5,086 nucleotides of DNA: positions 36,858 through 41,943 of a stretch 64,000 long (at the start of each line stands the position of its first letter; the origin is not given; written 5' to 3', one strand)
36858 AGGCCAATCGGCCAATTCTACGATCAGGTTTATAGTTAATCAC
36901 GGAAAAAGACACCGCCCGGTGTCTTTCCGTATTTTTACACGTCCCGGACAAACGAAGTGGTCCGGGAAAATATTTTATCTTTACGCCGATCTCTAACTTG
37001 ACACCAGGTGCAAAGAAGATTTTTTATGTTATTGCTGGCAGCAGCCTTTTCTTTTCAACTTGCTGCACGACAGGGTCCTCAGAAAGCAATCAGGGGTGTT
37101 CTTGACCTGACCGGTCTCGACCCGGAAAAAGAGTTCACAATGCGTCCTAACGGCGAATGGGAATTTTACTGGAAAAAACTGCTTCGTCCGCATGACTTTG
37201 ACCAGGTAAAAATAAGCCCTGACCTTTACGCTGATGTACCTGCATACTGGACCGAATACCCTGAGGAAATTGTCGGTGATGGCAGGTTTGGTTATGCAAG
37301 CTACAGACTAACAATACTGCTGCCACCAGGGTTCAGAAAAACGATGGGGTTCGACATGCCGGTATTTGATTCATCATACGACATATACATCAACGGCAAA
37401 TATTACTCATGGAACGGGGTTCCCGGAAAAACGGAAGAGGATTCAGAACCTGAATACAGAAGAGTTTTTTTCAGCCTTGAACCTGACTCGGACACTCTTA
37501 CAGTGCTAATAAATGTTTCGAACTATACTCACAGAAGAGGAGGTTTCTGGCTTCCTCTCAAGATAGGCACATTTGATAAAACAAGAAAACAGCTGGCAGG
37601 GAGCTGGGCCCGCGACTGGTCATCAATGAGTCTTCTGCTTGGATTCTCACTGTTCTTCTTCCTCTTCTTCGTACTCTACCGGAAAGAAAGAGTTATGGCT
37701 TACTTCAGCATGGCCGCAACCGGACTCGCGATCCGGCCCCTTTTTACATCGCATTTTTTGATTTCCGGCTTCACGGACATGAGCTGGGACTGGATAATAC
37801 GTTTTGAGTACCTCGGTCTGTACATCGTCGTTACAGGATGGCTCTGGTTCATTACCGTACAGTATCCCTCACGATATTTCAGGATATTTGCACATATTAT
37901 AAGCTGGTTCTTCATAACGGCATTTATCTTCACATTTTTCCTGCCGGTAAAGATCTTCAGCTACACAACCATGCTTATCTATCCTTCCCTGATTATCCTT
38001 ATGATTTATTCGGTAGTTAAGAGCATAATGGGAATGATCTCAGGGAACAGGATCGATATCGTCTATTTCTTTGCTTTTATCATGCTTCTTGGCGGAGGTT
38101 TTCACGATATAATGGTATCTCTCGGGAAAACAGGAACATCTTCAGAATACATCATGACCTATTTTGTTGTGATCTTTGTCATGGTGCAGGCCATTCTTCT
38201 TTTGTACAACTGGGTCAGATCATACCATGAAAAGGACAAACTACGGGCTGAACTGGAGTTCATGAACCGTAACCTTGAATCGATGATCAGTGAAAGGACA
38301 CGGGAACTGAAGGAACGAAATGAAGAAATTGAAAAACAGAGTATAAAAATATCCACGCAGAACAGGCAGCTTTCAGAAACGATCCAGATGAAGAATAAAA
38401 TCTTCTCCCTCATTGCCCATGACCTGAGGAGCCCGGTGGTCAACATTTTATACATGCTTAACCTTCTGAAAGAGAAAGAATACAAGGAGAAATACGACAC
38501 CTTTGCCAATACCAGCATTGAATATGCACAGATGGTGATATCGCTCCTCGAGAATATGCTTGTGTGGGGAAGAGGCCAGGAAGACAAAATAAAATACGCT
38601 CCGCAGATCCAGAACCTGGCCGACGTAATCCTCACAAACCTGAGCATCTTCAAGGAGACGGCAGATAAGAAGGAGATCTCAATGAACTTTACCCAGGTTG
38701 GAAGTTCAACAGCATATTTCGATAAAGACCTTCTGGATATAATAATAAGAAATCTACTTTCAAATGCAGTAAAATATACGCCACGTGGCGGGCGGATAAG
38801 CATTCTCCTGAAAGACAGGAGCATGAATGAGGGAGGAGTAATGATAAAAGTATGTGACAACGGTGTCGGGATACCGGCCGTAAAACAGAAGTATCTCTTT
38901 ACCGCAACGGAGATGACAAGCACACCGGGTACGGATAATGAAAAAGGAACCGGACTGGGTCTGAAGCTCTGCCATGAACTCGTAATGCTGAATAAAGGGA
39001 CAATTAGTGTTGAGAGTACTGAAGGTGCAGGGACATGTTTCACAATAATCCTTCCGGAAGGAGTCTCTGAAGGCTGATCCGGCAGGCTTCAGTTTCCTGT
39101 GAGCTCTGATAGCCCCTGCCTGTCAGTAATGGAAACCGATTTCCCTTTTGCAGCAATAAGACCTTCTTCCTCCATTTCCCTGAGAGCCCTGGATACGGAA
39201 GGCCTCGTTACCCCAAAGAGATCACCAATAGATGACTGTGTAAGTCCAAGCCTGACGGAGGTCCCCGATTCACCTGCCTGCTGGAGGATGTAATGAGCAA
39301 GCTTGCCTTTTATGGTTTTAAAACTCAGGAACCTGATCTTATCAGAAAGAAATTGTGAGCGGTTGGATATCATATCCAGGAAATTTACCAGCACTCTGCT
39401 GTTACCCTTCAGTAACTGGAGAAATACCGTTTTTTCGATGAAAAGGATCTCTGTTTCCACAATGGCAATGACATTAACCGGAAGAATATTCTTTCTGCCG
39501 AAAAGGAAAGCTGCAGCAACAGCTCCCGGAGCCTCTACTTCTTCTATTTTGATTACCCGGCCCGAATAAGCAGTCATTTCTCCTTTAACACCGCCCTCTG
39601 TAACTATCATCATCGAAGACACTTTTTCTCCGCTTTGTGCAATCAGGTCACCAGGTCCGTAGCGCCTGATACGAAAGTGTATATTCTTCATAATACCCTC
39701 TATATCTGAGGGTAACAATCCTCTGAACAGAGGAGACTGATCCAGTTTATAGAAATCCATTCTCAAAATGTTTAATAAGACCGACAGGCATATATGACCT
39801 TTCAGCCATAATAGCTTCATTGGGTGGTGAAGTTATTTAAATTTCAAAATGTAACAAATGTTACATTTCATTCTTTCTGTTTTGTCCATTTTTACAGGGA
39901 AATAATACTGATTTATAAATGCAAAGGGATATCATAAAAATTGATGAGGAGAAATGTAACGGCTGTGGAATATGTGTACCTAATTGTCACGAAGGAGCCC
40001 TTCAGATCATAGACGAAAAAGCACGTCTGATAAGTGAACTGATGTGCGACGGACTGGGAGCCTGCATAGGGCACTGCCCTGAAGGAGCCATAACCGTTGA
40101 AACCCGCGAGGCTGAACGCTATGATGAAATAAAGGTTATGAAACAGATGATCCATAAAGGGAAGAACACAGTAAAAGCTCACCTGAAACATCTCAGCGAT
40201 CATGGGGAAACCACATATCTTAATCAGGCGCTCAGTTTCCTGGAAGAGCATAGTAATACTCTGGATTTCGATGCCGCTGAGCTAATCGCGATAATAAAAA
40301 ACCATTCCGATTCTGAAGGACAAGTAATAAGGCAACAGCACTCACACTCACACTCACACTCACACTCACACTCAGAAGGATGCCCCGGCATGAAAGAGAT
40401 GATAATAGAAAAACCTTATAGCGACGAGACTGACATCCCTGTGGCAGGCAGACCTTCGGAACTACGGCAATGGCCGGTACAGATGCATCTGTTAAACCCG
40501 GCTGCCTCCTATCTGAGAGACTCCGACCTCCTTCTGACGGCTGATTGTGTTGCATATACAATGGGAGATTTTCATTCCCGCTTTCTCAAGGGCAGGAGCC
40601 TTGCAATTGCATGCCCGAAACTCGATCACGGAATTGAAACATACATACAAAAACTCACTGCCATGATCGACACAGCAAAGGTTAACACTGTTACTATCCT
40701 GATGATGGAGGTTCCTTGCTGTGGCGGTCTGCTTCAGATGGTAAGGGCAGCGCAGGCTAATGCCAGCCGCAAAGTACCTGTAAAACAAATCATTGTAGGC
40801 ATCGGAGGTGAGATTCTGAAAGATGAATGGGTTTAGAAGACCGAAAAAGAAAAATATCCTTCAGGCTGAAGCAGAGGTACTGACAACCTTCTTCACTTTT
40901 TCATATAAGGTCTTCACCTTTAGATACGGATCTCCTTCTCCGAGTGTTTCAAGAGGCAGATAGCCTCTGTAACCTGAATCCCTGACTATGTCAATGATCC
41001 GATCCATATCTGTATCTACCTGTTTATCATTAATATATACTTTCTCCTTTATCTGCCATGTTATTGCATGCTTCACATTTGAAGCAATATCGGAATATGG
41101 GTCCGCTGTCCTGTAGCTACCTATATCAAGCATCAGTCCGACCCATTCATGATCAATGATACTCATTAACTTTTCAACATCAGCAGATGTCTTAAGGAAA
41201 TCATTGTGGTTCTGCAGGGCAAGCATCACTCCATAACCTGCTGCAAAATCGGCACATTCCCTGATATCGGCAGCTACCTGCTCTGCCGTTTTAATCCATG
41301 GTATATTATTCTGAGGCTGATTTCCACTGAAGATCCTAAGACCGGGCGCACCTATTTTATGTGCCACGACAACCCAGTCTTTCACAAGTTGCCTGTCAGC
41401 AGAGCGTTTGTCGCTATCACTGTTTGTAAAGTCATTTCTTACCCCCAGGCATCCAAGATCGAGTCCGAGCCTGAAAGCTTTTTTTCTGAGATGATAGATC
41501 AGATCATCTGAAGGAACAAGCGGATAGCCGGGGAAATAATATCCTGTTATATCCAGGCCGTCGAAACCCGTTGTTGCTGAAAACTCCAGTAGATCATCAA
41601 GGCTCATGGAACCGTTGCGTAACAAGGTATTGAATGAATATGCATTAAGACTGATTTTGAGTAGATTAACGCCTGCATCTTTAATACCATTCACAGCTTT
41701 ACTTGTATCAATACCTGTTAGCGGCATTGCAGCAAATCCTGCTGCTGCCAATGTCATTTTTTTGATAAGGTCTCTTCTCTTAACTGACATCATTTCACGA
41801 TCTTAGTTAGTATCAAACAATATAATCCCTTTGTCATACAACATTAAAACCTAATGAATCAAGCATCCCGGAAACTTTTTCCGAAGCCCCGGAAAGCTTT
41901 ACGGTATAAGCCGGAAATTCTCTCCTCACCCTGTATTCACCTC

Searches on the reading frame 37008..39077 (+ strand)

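Call 35: search_protein_families(library=pfam, proteins=[window:37008-39077:+], max_evalue=0.001)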
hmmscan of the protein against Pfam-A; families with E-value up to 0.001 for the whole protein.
window:37008-39077:+ (689 aa): 3 families
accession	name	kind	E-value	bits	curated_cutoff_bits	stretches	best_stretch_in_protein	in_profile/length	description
PF02518.31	HATPase_c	-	5e-24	85.3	26.4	1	572-684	2-109/111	Histidine kinase-, DNA gyrase B-, and HSP90-like ATPase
PF07695.17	7TMR-DISM_7TM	-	6.8e-08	33.1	29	1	213-398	14-202/205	7TM diverse intracellular signalling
PF00512.31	HisKA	-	1.4e-05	25.5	26.9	1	462-522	2-62/66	His Kinase A (phospho-acceptor) domain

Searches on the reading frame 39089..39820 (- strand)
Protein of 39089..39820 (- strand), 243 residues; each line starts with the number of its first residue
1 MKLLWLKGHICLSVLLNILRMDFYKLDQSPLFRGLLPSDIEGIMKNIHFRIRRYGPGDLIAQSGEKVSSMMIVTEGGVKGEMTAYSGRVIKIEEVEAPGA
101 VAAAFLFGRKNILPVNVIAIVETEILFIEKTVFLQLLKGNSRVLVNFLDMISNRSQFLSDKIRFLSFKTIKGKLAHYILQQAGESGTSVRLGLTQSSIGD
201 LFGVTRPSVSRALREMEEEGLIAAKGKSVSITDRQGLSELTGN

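Call 35: search_protein_families(library=pfam, proteins=[window:39089-39820:-], max_evalue=0.001)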
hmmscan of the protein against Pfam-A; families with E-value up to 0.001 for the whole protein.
window:39089-39820:- (243 aa): 8 families
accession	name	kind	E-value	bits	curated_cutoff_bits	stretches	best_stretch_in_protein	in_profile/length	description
PF13545.12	HTH_Crp_2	-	1.3e-17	64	27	1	173-240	2-70/70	Crp-like helix-turn-helix domain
PF00027.35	cNMP_binding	-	1.2e-10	41.7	27.5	1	52-139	2-88/89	Cyclic nucleotide-binding domain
PF12802.13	MarR_2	-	1.9e-06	28.3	27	1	192-223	19-51/61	MarR family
PF01047.28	MarR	-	7.8e-05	22.9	24.6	1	192-222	17-47/59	MarR family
PF00392.27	GntR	-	0.0001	22.3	27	1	193-227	24-59/64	Bacterial regulatory proteins, gntR family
PF13412.12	HTH_24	-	0.00015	21.7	21.9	1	192-222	17-47/48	Winged helix-turn-helix DNA-binding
PF08222.17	HTH_CodY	-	0.00043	20.3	27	0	193-225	5-37/61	CodY helix-turn-helix domain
PF13613.12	HTH_Tnp_4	-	0.00089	19.2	27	0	190-218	17-45/53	Helix-turn-helix of DDE superfamily endonuclease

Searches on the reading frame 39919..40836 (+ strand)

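Call 43: search_protein_families(library=pfam, proteins=[window:39919-40836:+], max_evalue=0.00001)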
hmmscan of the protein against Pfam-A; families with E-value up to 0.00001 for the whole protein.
window:39919-40836:+ (305 aa): 5 families
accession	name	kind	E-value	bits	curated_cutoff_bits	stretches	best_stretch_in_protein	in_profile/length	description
PF00037.32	Fer4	-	5e-09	36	21.1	0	6-27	1-22/24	4Fe-4S binding domain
PF13237.11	Fer4_10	-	2.9e-07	30.7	25.5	1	6-54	2-53/53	4Fe-4S dicluster domain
PF12837.12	Fer4_6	-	3.8e-07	30.2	25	1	5-28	1-24/24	4Fe-4S binding domain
PF12838.12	Fer4_7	-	1.5e-06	29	27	0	12-57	1-52/52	4Fe-4S dicluster domain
PF13187.11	Fer4_9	-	9e-06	26.1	27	0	12-58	1-52/52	4Fe-4S dicluster domain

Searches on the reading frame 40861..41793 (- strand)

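Call 43: search_protein_families(library=pfam, proteins=[window:40861-41793:-], max_evalue=0.00001)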
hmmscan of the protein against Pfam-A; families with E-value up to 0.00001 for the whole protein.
window:40861-41793:- (310 aa): 1 family
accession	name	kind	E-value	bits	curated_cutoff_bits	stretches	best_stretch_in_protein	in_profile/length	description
PF01261.30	AP_endonuc_2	-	1.5e-21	77.7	31.1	1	70-287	2-233/249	Xylose isomerase-like TIM barrel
